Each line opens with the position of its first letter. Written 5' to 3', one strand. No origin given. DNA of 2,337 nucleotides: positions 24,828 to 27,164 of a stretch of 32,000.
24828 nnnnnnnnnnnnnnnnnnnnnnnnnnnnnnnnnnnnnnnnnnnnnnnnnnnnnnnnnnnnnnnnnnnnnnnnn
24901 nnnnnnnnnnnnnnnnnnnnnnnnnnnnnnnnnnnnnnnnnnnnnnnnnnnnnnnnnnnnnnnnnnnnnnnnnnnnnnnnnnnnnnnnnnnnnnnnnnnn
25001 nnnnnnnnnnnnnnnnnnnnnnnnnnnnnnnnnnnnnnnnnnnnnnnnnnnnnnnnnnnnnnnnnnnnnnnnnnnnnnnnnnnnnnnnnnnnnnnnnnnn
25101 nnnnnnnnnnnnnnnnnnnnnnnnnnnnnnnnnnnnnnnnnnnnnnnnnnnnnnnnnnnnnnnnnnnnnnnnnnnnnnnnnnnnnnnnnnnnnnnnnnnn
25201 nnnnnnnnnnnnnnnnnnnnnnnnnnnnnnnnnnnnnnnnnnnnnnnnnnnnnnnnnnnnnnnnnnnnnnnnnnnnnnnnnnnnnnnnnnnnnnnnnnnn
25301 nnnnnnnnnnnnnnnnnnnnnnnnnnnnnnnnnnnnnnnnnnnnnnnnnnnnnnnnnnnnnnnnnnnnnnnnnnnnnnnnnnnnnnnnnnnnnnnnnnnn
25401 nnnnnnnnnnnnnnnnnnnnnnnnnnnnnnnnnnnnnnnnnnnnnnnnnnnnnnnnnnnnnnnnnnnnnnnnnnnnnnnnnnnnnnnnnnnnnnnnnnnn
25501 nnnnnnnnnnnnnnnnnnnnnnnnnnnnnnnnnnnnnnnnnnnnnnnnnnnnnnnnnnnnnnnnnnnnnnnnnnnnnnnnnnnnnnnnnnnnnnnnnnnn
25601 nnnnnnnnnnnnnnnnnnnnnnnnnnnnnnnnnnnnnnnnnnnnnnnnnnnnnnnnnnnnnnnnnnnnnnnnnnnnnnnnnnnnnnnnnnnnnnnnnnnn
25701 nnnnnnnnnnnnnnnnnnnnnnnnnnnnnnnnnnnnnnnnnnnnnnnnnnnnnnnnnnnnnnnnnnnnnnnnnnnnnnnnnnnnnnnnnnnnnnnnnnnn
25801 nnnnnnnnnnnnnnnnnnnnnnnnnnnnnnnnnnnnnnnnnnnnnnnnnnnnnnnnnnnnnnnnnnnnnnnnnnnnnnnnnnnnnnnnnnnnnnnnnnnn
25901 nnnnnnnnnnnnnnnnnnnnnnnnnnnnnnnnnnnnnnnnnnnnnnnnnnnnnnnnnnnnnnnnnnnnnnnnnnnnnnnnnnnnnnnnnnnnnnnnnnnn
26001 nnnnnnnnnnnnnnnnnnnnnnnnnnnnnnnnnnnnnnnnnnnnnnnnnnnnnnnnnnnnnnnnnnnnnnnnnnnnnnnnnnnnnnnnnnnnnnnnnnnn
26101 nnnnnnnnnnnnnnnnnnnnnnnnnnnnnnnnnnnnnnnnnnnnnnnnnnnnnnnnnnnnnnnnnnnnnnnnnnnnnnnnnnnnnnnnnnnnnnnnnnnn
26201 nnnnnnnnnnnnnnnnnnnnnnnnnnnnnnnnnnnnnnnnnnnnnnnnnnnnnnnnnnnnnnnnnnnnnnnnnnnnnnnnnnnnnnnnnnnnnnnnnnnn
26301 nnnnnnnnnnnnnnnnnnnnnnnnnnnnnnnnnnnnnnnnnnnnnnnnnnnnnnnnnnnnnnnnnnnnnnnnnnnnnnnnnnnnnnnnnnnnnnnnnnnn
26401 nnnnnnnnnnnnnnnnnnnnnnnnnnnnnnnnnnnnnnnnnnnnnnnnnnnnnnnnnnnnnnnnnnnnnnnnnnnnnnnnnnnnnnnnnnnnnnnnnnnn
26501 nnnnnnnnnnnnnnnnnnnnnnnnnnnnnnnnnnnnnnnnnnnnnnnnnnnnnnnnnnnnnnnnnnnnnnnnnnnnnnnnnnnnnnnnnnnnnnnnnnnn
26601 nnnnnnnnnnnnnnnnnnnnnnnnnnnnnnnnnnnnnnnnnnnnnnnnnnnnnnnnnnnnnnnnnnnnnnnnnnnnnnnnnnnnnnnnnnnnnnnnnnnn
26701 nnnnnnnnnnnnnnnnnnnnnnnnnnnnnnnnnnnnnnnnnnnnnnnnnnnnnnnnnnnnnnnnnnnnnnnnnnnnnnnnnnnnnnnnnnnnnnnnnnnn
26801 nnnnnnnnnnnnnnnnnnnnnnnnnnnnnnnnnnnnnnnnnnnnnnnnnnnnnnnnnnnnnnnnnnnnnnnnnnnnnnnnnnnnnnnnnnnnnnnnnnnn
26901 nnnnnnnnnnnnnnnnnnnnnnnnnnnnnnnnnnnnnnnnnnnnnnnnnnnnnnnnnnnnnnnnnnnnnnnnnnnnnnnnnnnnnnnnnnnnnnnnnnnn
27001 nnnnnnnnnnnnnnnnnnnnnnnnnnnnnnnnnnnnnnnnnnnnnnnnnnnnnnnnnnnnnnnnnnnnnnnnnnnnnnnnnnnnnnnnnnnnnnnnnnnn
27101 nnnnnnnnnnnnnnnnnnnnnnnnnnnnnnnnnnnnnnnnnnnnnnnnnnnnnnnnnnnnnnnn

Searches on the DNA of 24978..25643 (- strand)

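Call 52: search_with_rna_model(model_id=R1, sources=[L001, L094, L095, L096, L097, L098, L099, L100, L102, L103, L104, L106, L107, L108, L109, L110, L111, L112, L113, L114, L115, L116, L118, L119, L121, L122, L123, L124, L125, L126, L127, L128, L129, L130, L131, L132, L133, L134, L135, L136, L137, L138, L139, L140, L141, L142, L143, L144, L145, L146, L147, L148, L149, L150], max_evalue=1, make_alignment=true)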
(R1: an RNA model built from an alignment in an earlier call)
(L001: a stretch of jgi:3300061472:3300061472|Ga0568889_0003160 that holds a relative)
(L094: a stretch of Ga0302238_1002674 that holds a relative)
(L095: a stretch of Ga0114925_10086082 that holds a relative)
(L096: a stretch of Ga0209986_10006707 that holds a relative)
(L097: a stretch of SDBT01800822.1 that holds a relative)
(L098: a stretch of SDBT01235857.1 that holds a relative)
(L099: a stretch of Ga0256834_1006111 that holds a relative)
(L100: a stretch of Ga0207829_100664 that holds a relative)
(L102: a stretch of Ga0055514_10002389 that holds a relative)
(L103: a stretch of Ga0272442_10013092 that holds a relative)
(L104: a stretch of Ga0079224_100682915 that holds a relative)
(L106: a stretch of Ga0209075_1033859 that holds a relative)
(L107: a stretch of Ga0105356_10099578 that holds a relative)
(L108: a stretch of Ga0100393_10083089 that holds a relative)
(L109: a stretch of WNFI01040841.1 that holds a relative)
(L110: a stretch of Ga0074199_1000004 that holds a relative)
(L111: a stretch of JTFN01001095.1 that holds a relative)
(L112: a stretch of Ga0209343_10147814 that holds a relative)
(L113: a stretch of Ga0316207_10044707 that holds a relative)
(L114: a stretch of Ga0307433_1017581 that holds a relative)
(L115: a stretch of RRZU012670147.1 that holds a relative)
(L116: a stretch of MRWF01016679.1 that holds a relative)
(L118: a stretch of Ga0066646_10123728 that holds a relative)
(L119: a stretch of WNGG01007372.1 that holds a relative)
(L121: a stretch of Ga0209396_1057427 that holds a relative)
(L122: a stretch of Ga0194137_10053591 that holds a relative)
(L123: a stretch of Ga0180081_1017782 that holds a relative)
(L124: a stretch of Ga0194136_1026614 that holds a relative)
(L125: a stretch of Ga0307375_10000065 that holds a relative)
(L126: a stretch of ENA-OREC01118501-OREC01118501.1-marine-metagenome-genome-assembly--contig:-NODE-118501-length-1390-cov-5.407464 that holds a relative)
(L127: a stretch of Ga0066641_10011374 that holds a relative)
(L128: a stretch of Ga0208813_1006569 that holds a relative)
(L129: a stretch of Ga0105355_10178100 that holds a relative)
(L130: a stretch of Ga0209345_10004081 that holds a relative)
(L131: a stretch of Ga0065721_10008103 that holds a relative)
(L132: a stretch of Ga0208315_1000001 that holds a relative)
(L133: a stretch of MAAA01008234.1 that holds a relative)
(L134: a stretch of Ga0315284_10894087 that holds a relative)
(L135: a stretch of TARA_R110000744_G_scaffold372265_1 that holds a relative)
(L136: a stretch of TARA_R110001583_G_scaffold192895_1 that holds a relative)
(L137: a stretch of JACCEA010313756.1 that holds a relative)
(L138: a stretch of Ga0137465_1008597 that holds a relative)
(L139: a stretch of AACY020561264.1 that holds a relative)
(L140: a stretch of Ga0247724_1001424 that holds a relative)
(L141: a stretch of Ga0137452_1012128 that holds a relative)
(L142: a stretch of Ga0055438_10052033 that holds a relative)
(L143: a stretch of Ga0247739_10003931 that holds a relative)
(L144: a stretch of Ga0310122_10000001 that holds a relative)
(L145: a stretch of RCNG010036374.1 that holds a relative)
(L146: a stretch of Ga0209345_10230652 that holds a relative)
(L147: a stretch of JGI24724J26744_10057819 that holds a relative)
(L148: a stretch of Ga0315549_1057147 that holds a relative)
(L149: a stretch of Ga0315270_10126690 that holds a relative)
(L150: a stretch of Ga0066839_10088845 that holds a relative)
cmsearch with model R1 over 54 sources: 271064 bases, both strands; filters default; matches with E-value up to 1: 69.
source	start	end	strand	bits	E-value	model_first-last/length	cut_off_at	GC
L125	6664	6735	+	52.4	2.5e-11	1-69/69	no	0.56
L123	734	802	+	51.4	4.8e-11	1-69/69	no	0.61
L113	1334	1403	+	45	2.8e-09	1-69/69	no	0.67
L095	800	876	+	44.9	3.1e-09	1-69/69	no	0.43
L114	918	1000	+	44.5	3.9e-09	1-69/69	no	0.41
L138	2446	2508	+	44.4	4.1e-09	1-69/69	no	0.54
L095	1603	1677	+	41.6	2.5e-08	1-69/69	no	0.49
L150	789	857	+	40.1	6.6e-08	1-69/69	no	0.45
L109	5198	5260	+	39.9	7.7e-08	1-69/69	no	0.6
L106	981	1058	+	37.2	4.1e-07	1-69/69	no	0.65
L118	755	862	+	35.5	1.2e-06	1-69/69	no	0.54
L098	1809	1885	+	35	1.8e-06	1-69/69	no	0.44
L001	8664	8720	+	34.9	1.8e-06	1-69/69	no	0.6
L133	1000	1101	+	34.8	2e-06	1-69/69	no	0.5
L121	1138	1237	+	34.2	2.9e-06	1-69/69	no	0.39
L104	799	876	+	33.7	3.8e-06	1-69/69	no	0.69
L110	6668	6726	+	33.1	5.8e-06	1-69/69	no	0.59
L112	784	859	+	33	6.2e-06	1-69/69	no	0.54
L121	1912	2011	+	32.5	8.7e-06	1-69/69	no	0.42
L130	3327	3381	+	32.4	9e-06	1-69/69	no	0.42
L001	7919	7983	+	31.2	1.9e-05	1-69/69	no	0.62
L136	1486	1528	+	31.2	2e-05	1-69/69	no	0.49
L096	2100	2143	+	31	2.2e-05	1-69/69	no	0.39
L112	1605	1680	+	30.3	3.5e-05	1-69/69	no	0.58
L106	1461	1536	+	29.5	5.8e-05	1-69/69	no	0.47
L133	1778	1882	+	29.4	6.3e-05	1-69/69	no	0.48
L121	455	554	+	29.4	6.3e-05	1-69/69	no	0.36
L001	9188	9254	+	29.2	7.1e-05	1-69/69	no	0.6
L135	1088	1206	+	28.4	0.00012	1-69/69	no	0.5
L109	4428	4517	+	27.3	0.00023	1-69/69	no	0.67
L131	5221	5331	+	27.2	0.00025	1-69/69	no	0.5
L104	45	122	+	26.4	0.00041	1-69/69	no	0.53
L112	35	110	+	26.2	0.00047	1-69/69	no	0.58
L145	1598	1701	+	25.5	0.00075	1-69/69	no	0.39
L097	658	735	+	25.2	0.0009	1-69/69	no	0.6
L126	807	920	+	25.1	0.00094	1-69/69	no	0.46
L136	726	803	+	24.8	0.0011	1-69/69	no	0.58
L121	5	102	+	24.8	0.0012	1-69/69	no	0.36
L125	5921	5983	+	24.8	0.0012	1-69/69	no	0.6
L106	227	304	+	24.7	0.0012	1-69/69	no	0.54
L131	4108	4246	+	24.6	0.0013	1-69/69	no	0.5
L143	3894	4024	+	24.4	0.0015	1-69/69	no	0.46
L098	1063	1128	+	24.3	0.0016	1-69/69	no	0.55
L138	319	406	+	23.7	0.0024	1-69/69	no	0.65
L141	585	672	+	23.7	0.0024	1-69/69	no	0.65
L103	5929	5990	+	23.5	0.0026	1-69/69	no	0.45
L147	717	797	+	22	0.0068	1-69/69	no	0.44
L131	5913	5990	+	21.8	0.0078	1-69/69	no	0.59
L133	37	119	+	21.7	0.0082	1-69/69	no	0.43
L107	1277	1373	+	20.7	0.016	1-69/69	no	0.38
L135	343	405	+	20.6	0.017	1-69/69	no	0.49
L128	453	529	+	19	0.046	1-69/69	no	0.55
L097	658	735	-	18.9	0.05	1-69/69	no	0.6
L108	1579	1665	+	18.6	0.061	1-69/69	no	0.62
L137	839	915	+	18.6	0.062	1-69/69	no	0.53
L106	2626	2701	+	18.5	0.065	1-69/69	no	0.5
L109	2581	2643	+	17.9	0.097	1-69/69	no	0.68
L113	1334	1403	-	17.4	0.13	1-69/69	no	0.67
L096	3720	3794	+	17.3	0.14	1-69/69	no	0.53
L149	1181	1237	+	17.1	0.16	1-69/69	no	0.58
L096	175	253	+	16.5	0.23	1-69/69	no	0.54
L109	927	990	+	16.1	0.3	1-69/69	no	0.7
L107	104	204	+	16.1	0.3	1-69/69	no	0.46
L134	866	972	+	15.3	0.52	1-69/69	no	0.54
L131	4539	4572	+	15.1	0.57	1-69/69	no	0.53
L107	881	899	+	14.7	0.75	1-69/69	no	0.37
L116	6664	6767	+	14.5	0.84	1-69/69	no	0.5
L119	3331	3425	-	14.3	0.94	1-69/69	no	0.73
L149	534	599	+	14.3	0.97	1-69/69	no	0.55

Alignment A6: 69 matches aligned to the model, 193 columns, each read 5' to 3' on its own strand. Consensus structure (alignment columns), stored with it:
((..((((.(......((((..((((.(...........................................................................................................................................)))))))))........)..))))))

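Call 54: build_rna_model(alignment_id=A6)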
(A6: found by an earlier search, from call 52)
Model R2 built from alignment A6 (69 sequences, 193 columns); structure: stored with the alignment.
model positions 64; base pairs 16; branch points 0; effective number of sequences 69; information 0.641 bits per position. Calibrated on 0.2 Mb of random sequence (short: E-values are rough).
structure used (alignment columns):
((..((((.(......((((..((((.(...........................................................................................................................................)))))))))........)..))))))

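Call 55: search_with_rna_model(model_id=R2, source=window, filters=off, max_evalue=10, show_alignments=5)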
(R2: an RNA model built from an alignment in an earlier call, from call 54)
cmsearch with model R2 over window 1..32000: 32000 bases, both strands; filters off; matches with E-value up to 10: 6.
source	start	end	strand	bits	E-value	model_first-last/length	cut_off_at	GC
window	24920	24970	-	11.4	1.2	1-64/64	no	0.61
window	23863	23924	-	10.8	1.7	1-64/64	no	0.52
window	15136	15183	+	8.7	5.5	10-57/64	no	0.6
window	11720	11763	-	7.8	9.2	9-57/64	no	0.77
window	24335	24367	+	7.8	9.3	1-64/64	no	0.55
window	22109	22208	+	7.7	9.8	1-64/64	no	0.5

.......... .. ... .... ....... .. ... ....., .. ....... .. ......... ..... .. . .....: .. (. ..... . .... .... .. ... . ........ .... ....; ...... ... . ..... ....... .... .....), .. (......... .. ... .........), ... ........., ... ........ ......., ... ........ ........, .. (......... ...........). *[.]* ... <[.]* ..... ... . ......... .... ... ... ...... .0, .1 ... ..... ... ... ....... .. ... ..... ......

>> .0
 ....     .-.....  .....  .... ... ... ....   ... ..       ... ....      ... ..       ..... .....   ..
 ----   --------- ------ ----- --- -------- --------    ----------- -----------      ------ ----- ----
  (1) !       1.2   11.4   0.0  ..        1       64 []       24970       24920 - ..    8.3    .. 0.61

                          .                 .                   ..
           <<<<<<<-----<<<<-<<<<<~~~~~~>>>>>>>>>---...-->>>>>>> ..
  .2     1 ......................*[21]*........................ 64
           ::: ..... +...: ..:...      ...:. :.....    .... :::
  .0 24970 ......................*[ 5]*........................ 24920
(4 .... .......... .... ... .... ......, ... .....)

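Call 74: search_with_rna_model(model_id=R2, sources=[L005, L006, L093], filters=off, max_evalue=5)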
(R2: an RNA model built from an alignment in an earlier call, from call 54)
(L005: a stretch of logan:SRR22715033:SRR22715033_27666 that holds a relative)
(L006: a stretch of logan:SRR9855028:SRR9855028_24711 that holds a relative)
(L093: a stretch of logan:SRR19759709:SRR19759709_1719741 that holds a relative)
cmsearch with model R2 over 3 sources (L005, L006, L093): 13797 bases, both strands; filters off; matches with E-value up to 5: 1.
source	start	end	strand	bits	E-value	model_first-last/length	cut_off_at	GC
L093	2268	2328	+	10.3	0.96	1-64/64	no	0.52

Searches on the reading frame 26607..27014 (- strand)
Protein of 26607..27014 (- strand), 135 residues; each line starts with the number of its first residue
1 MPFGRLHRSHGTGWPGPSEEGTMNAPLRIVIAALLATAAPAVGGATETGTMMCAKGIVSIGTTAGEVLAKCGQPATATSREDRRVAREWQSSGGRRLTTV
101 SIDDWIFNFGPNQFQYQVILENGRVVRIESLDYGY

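Call 96: search_protein_families(library=pfam, proteins=[window:26607-27014:-], max_evalue=0.001)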
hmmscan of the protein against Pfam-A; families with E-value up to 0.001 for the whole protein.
window:26607-27014:- (135 aa): 1 family
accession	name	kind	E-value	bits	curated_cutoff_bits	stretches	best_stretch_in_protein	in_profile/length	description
PF11006.13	DUF2845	-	4.2e-24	85.1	21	1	49-130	2-89/90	Protein of unknown function (DUF2845)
